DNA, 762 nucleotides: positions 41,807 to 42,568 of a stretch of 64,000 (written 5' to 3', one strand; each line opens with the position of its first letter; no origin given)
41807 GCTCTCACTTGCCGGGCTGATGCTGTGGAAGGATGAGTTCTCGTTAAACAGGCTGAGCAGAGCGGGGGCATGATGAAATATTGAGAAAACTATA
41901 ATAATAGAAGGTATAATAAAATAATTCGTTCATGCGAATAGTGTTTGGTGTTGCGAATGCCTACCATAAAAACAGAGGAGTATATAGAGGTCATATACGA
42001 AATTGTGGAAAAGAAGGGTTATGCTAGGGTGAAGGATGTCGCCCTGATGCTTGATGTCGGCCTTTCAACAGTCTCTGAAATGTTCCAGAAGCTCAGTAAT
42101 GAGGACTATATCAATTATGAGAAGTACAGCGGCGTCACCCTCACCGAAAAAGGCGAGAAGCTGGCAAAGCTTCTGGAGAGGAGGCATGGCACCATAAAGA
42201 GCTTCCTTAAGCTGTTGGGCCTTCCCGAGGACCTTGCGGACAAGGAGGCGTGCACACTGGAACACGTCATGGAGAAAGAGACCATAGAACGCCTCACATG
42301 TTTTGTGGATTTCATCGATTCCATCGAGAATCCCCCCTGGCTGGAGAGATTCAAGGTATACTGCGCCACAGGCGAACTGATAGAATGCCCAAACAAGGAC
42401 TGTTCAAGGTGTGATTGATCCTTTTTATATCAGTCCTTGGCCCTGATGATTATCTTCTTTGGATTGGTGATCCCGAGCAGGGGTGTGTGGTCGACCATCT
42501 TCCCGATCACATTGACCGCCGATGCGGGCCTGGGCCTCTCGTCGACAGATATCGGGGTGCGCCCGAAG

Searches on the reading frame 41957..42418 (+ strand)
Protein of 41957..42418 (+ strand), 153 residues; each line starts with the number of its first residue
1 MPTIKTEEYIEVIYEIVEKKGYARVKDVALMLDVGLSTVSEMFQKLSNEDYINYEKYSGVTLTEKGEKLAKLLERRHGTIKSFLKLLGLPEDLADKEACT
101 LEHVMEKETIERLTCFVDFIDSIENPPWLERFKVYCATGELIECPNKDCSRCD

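Call 7: search_protein_families(library=pfam, proteins=[window:41957-42418:+], max_evalue=0.01)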
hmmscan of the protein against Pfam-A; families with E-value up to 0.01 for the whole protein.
window:41957-42418:+ (153 aa): 4 families
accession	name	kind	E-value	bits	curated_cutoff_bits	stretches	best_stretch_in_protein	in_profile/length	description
PF02742.21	Fe_dep_repr_C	-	1.7e-17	63.6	27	1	63-121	1-60/70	Iron dependent repressor, metal binding and dimerisation domain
PF01325.25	Fe_dep_repress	-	5.6e-17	62.1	26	1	4-60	4-60/60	Iron dependent repressor, N-terminal DNA binding domain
PF14947.12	HTH_45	-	0.00039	20.8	25.5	1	10-77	5-73/77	Winged helix-turn-helix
PF01978.25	TrmB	-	0.0072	16.6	25.6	0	14-56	14-56/68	Sugar-specific transcriptional regulator TrmB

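Call 10: find_related_loci(query=window:41957-42418:+, collection=genome_contigs, flank=6000)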
Query window:41957-42418:+ (153 aa) in genome_contigs; peptide patterns used: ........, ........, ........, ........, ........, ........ (x = any residue, [..] = any of these).
150 stretches matched a pattern; 26 encode a relative of the query (tblastn E <= 1e-3); 26 distinct loci.
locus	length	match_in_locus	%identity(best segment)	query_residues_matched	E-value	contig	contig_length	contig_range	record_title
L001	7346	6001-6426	61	5-146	8e-57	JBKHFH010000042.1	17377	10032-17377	MAG: Thermoplasmata archaeon isolate D1M05_39 NODE_2338_length_17377_cov_52.670419, whole genome shotgun sequence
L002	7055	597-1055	52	1-152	2e-51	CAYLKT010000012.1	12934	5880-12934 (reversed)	MAG TPA_asm: uncultured Thermoplasmatales archaeon isolate binchicken_co122_15 genome assembly, contig: NODE_3539_length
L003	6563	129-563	57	1-144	2e-50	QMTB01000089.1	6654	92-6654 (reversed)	MAG: Thermoplasmata archaeon isolate B44_G15 B44_Guay15_scaffold_04379, whole genome shotgun sequence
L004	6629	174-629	53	1-151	7e-49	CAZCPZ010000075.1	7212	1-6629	MAG TPA_asm: uncultured Thermoplasmatales archaeon isolate binchicken_co6_501 genome assembly, contig: NODE_13486_length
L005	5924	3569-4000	51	1-144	7e-48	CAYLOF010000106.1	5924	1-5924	MAG TPA_asm: uncultured Thermoplasmatales archaeon isolate binchicken_co116_354 genome assembly, contig: NODE_16594_leng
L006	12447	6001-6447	52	1-148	8e-48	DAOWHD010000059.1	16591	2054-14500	MAG TPA_asm: Thermoplasmata archaeon isolate CSMAG_2008 CSMAG_2008_k141_653012_length_16591_cov_91.2725, whole genome sh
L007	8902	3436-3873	53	1-145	2e-46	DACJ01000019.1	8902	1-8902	MAG TPA_asm: Euryarchaeota archaeon UBA186 UBA186_contig_3585, whole genome shotgun sequence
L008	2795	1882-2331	47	1-148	2e-45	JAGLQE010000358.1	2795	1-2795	MAG: Thermoplasmata archaeon isolate RS_8_37 ROV157_8.bin.37.fa_358, whole genome shotgun sequence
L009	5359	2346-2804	48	1-149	7e-45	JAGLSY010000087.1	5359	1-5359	MAG: Thermoplasmata archaeon isolate RS_9_71 ROV157_9.bin.71.fa_87, whole genome shotgun sequence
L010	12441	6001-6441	48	7-152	8e-44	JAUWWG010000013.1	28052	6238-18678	MAG: Thermoplasmatota archaeon isolate CSMAG_2652 CSMAG_2652_k127_3353106_length_28052_cov_14.0000, whole genome shotgun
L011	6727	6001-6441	49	7-152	2e-43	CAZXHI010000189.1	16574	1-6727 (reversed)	MAG TPA_asm: uncultured Thermoplasmatales archaeon isolate SRP185410_co1_277 genome assembly, contig: k141_1322429, whol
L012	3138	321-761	48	7-152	1e-43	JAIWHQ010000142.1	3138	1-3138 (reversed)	MAG: Thermoplasmatota archaeon isolate JL_UM_3 NODE_12732_length_3138_cov_0.361342, whole genome shotgun sequence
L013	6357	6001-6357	55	3-121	1e-42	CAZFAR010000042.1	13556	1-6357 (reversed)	MAG TPA_asm: uncultured Thermococci archaeon isolate binchicken_co383_170 genome assembly, contig: NODE_1440_length_1355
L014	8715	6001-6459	44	1-152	2e-40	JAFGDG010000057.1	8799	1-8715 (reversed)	MAG: Thermoplasmatota archaeon isolate Zod_Metabat.1159 k87_4306397, whole genome shotgun sequence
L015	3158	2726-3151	48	1-141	1e-40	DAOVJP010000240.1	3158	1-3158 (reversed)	MAG TPA_asm: Thermoplasmata archaeon isolate CSMAG_1396 CSMAG_1396_k141_4747636_length_3158_cov_10.0000, whole genome sh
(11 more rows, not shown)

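Call 19: find_related_loci(query=window:41957-42418:+, collection=metagenome_contigs, flank=5000)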
Query window:41957-42418:+ (153 aa) in metagenome_contigs; peptide patterns used: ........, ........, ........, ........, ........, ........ (x = any residue, [..] = any of these).
238 stretches matched a pattern; 58 encode a relative of the query (tblastn E <= 1e-3); 58 distinct loci.
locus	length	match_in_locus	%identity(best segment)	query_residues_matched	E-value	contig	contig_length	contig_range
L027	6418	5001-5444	87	1-149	3e-84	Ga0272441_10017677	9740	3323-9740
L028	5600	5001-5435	78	1-145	2e-74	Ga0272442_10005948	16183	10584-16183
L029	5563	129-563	57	1-144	2e-50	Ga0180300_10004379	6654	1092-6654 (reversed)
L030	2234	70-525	54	1-151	1e-49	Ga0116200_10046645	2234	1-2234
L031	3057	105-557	52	1-150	3e-49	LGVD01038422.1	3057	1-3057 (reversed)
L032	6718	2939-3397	51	1-152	2e-49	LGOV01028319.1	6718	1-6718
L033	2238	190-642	54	3-152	3e-48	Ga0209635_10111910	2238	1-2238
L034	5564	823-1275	52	3-152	6e-48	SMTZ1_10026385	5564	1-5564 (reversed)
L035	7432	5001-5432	51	1-144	1e-47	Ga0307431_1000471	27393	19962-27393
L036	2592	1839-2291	54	3-152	5e-48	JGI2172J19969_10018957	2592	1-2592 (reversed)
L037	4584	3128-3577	51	1-149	7e-48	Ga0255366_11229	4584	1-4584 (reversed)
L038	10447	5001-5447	52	1-148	2e-47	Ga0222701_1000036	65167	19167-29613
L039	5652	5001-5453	53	3-152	5e-47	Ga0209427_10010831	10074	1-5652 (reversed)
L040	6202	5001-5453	53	3-152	5e-47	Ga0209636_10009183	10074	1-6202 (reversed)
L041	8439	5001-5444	52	1-147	2e-46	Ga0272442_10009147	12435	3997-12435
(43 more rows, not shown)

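Call 26: search_solved_structures(query=window:41957-42418:+, max_evalue=0.001, show_alignments=3)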
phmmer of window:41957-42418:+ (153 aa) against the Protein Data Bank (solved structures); distinct sequences matched with E-value up to 0.001: 30.
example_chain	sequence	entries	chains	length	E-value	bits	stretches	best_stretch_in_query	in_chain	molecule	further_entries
6kta_A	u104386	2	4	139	3.7e-26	95.4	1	1-121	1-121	HTH-type transcriptional regulator MntR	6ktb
1on1_A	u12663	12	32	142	6.5e-25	91.4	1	2-121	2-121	Transcriptional regulator mntR | HTH-type transcriptional regulator MntR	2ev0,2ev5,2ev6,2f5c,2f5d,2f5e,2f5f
3r60_A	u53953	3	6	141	1.2e-24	90.5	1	5-121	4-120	Transcriptional regulator mntR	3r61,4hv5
1on2_A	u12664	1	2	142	2.2e-24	89.6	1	3-121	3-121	Transcriptional regulator mntR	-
4hx4_A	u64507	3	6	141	4.2e-24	88.7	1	5-121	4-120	TRANSCRIPTIONAL REGULATOR MNTR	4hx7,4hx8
4hv6_A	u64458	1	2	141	3e-23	86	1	5-121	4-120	Transcriptional regulator MntR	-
2h09_A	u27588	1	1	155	1.7e-15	60.8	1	7-116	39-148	Transcriptional regulator mntR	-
5cvi_A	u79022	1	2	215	2.6e-13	53.7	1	5-119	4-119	SloR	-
6o5c_A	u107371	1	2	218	1.7e-11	47.9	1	5-124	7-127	Putative metal-dependent transcriptional regulator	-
5zr4_A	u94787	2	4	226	6.5e-11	45.9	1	7-117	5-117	Metal-dependent transcriptional regulator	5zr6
3hrs_A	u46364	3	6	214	2.1e-10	44.3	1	6-119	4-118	Metalloregulator ScaR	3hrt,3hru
8pvt_A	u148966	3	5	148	8.6e-10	42.3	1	6-115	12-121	Iron dependent repressor, putative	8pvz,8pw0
4o5v_A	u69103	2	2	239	1.5e-09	41.5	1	4-113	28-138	Iron-dependent transcription repressor related protein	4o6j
1b1b_A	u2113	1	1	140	6e-09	39.6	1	6-114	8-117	PROTEIN (IRON DEPENDENT REGULATOR)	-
2isy_A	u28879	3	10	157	8.3e-09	39.1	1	6-114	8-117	Iron-dependent repressor ideR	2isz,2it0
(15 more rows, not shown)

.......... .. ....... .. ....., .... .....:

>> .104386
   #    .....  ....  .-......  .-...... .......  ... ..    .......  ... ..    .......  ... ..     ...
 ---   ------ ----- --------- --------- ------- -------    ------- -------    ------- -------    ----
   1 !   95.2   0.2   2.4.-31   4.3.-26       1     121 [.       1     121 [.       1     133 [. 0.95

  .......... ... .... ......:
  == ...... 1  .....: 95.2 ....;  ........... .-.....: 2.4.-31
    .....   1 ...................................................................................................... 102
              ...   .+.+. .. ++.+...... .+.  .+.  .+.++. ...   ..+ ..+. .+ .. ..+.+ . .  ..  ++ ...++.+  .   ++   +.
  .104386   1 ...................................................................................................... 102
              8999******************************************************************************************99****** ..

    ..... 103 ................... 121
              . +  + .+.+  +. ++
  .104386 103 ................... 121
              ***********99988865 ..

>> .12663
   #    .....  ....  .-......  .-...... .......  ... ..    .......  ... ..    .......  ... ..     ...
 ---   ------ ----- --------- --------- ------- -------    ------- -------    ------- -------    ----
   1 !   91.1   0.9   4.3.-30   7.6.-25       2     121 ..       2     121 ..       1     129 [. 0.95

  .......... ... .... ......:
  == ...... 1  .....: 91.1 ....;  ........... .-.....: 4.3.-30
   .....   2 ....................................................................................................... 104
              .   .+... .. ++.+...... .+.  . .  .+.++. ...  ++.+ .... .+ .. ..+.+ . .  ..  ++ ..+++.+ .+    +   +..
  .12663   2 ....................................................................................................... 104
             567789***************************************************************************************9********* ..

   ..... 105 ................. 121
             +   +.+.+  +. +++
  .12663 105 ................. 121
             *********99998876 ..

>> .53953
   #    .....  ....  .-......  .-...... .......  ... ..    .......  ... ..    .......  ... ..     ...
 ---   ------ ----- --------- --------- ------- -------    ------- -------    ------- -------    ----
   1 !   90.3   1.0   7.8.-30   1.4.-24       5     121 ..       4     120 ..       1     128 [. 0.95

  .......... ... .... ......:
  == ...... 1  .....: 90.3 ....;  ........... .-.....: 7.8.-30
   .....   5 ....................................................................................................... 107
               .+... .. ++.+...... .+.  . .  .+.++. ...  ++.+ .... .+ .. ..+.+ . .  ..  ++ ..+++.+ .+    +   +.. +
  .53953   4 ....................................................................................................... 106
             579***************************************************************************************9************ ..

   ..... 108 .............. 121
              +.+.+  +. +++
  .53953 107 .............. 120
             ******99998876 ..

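Call 27: search_protein_families(library=ncbifam, proteins=[window:41957-42418:+], max_evalue=0.01)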
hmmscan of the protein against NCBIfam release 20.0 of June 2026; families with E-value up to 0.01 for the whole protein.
window:41957-42418:+ (153 aa): 7 families
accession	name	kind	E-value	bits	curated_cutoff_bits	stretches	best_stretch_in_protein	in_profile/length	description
NF003025.0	PRK03902.1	equivalog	5.7e-35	120.4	138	1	1-123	1-123/142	transcriptional regulator MntR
NF008273.0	PRK11050.1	equivalog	2.7e-27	95.4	153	1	7-117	39-149/156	manganese-binding transcriptional regulator MntR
NF047407.1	TransRegMntRTherm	equivalog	7.6e-10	38.8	350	1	25-115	35-126/227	manganese-dependent transcriptional regulator MntR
NF053665.1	TransRegDtxRActin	equivalog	6.2e-08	32.4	290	1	6-116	8-119/233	iron-dependent transcriptional repressor DtxR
TIGR01884.1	cas_HTH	subfamily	6.6e-05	22.4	60.2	1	6-64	141-200/202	CRISPR-associated CARF protein Csa3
NF053609.1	Sul12a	equivalog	0.00032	20.8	150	1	13-85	10-86/103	Sul12a family chromatin-organizing protein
TIGR01060.2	eno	equivalog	0.0072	15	300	1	2-56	207-259/425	phosphopyruvate hydratase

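Call 53: find_homologous_proteins(query=window:41957-42418:+, max_evalue=1e-20)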
Query window:41957-42418:+ (153 aa): 175 proteins with E <= 1e-20 among 220 candidates; the best 120 are listed.
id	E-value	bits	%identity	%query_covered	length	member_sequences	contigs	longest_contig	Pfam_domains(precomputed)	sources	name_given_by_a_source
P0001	1.5e-96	338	100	100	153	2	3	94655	PF02742.22,PF01325.26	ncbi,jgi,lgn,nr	ncbi:MAG TPA: metal-dependent transcriptional regulator [Candidatus Methanofastidiosa archaeon]|nr:m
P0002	1.3e-80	287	86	99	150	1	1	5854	PF02742.22,PF01325.26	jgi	-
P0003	6.8e-80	284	87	97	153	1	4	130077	PF02742.22,PF01325.26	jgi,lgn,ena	-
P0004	3.1e-76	273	82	95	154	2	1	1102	PF02742.22,PF01325.26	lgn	-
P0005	6.7e-69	249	78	95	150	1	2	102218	PF02742.22,PF01325.26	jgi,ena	-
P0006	6.0e-56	207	65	96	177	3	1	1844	PF02742.22,PF01325.26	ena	-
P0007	1.1e-53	199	65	95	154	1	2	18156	PF02742.22,PF01325.26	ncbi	-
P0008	3.4e-53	198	61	100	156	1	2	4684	PF02742.22,PF01325.26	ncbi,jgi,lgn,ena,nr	ncbi:MAG TPA: metal-dependent transcriptional regulator [Proteobacteria bacterium]|nr:metal-dependen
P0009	3.5e-53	198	64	95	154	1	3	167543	PF02742.22,PF01325.26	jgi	-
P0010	3.6e-53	198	64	95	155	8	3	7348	PF02742.22,PF01325.26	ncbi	-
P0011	2.9e-52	195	61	93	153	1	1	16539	PF02742.22,PF01325.26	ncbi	ncbi:MAG: metal-dependent transcriptional regulator [Thermoplasmata archaeon]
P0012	5.1e-52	194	62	95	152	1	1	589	PF02742.22,PF01325.26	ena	-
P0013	5.3e-52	194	62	95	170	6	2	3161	PF02742.22,PF01325.26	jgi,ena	-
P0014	9.6e-52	193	61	93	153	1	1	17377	PF02742.22,PF01325.26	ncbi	ncbi:MAG: metal-dependent transcriptional regulator [Thermoplasmata archaeon]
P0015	1.2e-51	193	62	95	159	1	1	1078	PF02742.22,PF01325.26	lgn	-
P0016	2.4e-51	192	60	100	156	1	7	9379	PF02742.22,PF01325.26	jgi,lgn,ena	-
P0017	2.8e-51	192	60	96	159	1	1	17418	PF02742.22,PF01325.26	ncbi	-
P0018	3.0e-51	192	58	99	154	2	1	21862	PF02742.22,PF01325.26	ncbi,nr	ncbi:MAG: metal-dependent transcriptional regulator [Candidatus Thermoplasmatota archaeon]|nr:metal-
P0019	3.8e-51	191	64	93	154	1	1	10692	PF02742.22,PF01325.26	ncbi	-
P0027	4.6e-50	188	61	96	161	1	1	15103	PF02742.22,PF01325.26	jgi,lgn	-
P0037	3.3e-48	182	58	93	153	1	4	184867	PF02742.22,PF01325.26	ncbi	-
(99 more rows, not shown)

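Call 55: find_encoding_contigs(protein=P0002, flank=5000, max_places=2)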
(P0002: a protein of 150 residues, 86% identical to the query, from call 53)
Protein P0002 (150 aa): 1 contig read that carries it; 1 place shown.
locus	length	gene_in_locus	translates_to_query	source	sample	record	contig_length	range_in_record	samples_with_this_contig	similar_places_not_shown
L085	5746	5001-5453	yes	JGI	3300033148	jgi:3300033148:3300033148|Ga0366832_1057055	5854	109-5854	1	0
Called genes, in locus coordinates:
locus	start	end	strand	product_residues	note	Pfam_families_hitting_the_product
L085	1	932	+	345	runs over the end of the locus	?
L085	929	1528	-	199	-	PF01810:LysE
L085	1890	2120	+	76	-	PF04023:FeoA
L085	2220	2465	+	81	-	PF04023:FeoA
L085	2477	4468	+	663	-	PF01926:MMR_HSR1, PF02421:FeoB_N, PF09439:SRPRB (weak), PF17910:FeoB_Cyto, PF07670:Gate, PF07664:FeoB_C, PF07670:Gate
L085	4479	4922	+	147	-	PF27307:MJ0565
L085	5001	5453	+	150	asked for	PF01325:Fe_dep_repress, PF02742:Fe_dep_repr_C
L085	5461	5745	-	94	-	?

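Call 56: find_encoding_contigs(protein=P0009, flank=5000, max_places=2)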
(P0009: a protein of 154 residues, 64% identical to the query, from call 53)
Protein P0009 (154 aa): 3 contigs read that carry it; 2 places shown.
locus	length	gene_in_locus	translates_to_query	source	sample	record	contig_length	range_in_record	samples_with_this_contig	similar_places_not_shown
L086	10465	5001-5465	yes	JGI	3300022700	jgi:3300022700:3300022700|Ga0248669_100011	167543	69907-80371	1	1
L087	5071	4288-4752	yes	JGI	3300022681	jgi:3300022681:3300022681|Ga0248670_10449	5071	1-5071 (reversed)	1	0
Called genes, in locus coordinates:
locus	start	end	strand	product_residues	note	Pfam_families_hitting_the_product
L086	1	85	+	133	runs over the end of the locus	-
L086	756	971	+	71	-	-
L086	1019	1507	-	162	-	PF02643:DUF192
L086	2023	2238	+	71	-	PF04023:FeoA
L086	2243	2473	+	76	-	PF04023:FeoA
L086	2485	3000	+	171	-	PF01926:MMR_HSR1, PF02421:FeoB_N, PF04548:AIG1 (weak)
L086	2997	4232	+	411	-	PF07670:Gate, PF07664:FeoB_C, PF07670:Gate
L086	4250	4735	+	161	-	-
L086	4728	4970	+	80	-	PF09012:FeoC (weak)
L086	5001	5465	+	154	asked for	PF01325:Fe_dep_repress, PF02742:Fe_dep_repr_C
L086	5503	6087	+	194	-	PF01209:Ubie_methyltran, PF13489:Methyltransf_23, PF00891:Methyltransf_2, PF07021:MetW (faint), PF13847:Methyltransf_31, PF08241:Methyltransf_11, PF08242:Methyltransf_12, PF13649:Methyltransf_25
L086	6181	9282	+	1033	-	PF13191:AAA_16, PF17874:TPR_MalT, PF13424:TPR_12, PF00515:TPR_1 (weak), PF07719:TPR_2 (weak), PF14938:SNAP, PF17874:TPR_MalT, PF13424:TPR_12, +10 more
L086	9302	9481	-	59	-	-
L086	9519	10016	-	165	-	-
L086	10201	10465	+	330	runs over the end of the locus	PF00881:Nitroreductase (faint), PF14512:TM1586_NiRdase (faint)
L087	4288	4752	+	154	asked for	PF01325:Fe_dep_repress, PF02742:Fe_dep_repr_C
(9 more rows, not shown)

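Call 57: find_encoding_contigs(protein=P0016, flank=5000, max_places=2)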
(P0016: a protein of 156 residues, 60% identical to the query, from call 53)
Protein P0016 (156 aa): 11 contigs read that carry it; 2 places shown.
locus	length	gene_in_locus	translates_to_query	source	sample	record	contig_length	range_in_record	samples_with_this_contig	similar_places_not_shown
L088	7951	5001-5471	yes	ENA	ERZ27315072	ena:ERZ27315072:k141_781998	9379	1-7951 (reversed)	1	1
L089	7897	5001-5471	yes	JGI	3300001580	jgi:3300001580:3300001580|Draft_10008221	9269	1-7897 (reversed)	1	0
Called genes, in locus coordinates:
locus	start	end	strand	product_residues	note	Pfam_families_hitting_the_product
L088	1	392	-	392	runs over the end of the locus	PF00145:DNA_methylase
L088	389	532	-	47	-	-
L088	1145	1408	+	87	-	PF04023:FeoA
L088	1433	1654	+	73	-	PF04023:FeoA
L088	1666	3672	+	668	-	PF01926:MMR_HSR1, PF02421:FeoB_N, PF09439:SRPRB (weak), PF17910:FeoB_Cyto, PF07670:Gate, PF07664:FeoB_C, PF07670:Gate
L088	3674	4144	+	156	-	PF27307:MJ0565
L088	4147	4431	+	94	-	-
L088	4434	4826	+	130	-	PF01325:Fe_dep_repress, PF02742:Fe_dep_repr_C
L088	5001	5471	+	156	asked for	PF01325:Fe_dep_repress, PF02742:Fe_dep_repr_C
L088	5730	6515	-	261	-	-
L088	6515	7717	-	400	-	-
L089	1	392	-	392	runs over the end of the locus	PF00145:DNA_methylase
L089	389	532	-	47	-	-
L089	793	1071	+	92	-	-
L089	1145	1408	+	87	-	PF04023:FeoA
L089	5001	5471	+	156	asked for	PF01325:Fe_dep_repress, PF02742:Fe_dep_repr_C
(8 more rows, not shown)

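Call 58: find_encoding_contigs(protein=P0017, flank=5000, max_places=2)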
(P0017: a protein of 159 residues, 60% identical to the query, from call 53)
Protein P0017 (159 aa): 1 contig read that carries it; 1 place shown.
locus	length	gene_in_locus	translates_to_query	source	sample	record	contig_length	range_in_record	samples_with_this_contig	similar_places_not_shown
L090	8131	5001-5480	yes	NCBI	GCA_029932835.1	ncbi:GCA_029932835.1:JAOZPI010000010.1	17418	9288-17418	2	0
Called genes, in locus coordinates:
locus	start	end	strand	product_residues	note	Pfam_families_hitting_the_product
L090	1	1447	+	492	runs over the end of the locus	PF13353:Fer4_12 (weak), PF04055:Radical_SAM, PF13186:SPASM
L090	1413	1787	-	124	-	PF01978:TrmB, PF13412:HTH_24 (weak), PF08279:HTH_11 (weak)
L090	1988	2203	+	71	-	PF04023:FeoA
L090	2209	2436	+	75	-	PF04023:FeoA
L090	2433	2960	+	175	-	PF00350:Dynamin_N (faint), PF01926:MMR_HSR1, PF02421:FeoB_N, PF04548:AIG1, PF09439:SRPRB (weak)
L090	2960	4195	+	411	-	PF07670:Gate, PF07664:FeoB_C, PF07670:Gate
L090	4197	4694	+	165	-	-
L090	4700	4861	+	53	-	-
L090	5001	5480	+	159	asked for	PF01325:Fe_dep_repress, PF02742:Fe_dep_repr_C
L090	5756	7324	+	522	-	-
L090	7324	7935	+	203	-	-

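Call 60: find_encoding_contigs(protein=P0018, flank=5000, max_places=1)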
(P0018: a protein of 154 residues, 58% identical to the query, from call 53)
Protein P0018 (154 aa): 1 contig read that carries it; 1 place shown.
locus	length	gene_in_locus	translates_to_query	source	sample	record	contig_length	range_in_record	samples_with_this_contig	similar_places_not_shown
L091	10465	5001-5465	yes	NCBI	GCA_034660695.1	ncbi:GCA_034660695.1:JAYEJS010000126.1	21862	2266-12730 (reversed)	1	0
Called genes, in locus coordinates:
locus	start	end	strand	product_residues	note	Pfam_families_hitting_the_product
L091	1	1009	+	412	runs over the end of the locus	PF07670:Gate, PF07664:FeoB_C, PF07670:Gate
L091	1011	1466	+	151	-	-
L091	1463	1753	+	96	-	PF09339:HTH_IclR (weak)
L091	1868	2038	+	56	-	PF01325:Fe_dep_repress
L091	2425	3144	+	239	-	PF02463:SMC_N (faint), PF00005:ABC_tran, PF13304:AAA_21 (faint)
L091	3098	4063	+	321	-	PF01458:SUFBD_core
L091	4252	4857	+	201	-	PF02535:Zip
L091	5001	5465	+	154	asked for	PF01325:Fe_dep_repress, PF02742:Fe_dep_repr_C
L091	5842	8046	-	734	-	PF00317:Ribonuc_red_lgN, PF02867:Ribonuc_red_lgC, PF12637:TSCPD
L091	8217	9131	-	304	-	PF22082:TtuA_LIM_N, PF01171:ATP_bind_3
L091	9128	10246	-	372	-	PF00226:DnaJ, PF01556:DnaJ_C, PF27659:CHP02642 (faint), PF00684:DnaJ_CXXCXGXG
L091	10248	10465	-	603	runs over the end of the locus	PF00012:HSP70, PF06723:MreB_Mbl, PF00012:HSP70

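Call 61: find_encoding_contigs(protein=P0019, flank=5000, max_places=1)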
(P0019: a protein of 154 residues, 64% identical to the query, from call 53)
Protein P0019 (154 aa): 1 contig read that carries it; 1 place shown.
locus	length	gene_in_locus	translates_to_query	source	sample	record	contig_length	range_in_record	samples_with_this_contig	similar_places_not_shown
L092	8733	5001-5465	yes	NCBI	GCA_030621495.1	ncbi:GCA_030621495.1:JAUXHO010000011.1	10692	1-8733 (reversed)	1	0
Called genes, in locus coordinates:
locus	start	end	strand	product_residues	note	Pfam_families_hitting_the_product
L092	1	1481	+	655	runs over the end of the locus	-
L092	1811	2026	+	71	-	PF04023:FeoA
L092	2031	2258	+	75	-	PF04023:FeoA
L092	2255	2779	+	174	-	PF01926:MMR_HSR1, PF02421:FeoB_N, PF03193:RsgA_GTPase (faint), PF04548:AIG1 (weak), PF09439:SRPRB (weak)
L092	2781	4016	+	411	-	PF07670:Gate, PF07664:FeoB_C, PF07670:Gate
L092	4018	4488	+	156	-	-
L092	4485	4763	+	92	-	-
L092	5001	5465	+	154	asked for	PF01325:Fe_dep_repress, PF02742:Fe_dep_repr_C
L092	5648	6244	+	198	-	PF01209:Ubie_methyltran, PF01135:PCMT (weak), PF08704:GCD14 (weak), PF13489:Methyltransf_23, PF13847:Methyltransf_31, PF08241:Methyltransf_11, PF08242:Methyltransf_12, PF13649:Methyltransf_25, +4 more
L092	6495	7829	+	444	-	PF00270:DEAD, PF04851:ResIII, PF13245:AAA_19 (faint), PF00271:Helicase_C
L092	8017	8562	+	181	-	PF00352:TBP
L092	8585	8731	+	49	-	?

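Call 62: find_encoding_contigs(protein=P0027, flank=5000, max_places=1)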
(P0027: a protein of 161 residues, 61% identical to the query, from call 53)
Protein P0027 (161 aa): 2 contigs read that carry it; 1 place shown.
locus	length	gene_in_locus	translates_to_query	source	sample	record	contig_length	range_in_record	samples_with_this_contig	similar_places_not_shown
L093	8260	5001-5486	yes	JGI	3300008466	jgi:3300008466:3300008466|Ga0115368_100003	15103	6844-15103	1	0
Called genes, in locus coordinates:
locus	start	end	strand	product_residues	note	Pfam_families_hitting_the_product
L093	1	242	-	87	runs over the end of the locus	-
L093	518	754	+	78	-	PF04023:FeoA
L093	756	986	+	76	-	PF04023:FeoA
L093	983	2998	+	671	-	PF01926:MMR_HSR1, PF02421:FeoB_N, PF17910:FeoB_Cyto, PF07670:Gate, PF07664:FeoB_C, PF07670:Gate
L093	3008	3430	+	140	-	PF27307:MJ0565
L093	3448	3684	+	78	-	-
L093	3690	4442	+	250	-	PF06745:ATPase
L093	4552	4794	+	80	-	PF01978:TrmB (weak), PF14502:HTH_41 (weak)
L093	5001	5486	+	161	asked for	PF01325:Fe_dep_repress, PF02742:Fe_dep_repr_C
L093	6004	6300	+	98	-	PF10437:Lip_prot_lig_C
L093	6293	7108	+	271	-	PF21948:LplA-B_cat, PF03099:BPL_LplA_LipB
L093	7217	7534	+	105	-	-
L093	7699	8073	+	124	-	-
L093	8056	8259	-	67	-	?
